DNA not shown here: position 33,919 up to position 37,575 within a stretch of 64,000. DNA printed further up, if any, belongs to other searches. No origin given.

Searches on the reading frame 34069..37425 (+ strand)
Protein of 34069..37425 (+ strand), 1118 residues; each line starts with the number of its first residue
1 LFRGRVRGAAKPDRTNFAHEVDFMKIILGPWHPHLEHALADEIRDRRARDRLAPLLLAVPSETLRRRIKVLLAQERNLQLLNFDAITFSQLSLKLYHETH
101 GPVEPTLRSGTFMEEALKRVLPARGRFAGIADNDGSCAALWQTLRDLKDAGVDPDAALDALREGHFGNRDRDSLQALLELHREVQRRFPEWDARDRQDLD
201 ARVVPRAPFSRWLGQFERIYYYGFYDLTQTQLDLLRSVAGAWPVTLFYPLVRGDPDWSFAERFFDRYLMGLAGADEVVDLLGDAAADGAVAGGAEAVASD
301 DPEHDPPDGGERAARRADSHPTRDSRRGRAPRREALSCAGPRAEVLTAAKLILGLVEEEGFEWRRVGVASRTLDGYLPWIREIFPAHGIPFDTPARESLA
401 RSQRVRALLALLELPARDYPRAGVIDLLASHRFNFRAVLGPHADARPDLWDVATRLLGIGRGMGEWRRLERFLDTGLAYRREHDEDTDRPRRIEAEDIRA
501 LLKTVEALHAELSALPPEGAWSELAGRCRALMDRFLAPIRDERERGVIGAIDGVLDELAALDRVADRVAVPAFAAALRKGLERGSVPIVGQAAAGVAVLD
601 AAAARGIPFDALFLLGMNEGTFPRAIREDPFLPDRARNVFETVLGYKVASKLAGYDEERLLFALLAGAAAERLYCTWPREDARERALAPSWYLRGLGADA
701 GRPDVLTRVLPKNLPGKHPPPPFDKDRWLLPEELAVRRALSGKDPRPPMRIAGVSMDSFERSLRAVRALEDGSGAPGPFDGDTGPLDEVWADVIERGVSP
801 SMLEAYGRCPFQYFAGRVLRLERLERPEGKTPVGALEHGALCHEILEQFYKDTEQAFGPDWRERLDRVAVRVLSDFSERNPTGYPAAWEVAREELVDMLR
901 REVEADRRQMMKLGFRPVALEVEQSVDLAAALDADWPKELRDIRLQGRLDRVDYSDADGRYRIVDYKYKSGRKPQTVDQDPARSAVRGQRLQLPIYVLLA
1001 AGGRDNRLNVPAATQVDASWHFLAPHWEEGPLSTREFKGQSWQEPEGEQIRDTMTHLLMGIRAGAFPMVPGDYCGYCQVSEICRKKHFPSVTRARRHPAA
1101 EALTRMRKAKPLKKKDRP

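Call 69: search_protein_families(library=pfam, proteins=[window:34069-37425:+], max_evalue=0.0001)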
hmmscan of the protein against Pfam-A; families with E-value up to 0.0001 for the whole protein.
window:34069-37425:+ (1118 aa): 1 family
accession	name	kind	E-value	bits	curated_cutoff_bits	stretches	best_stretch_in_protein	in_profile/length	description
PF12705.13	PDDEXK_1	-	8.1e-38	131.2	22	1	798-1084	2-247/247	PD-(D/E)XK nuclease superfamily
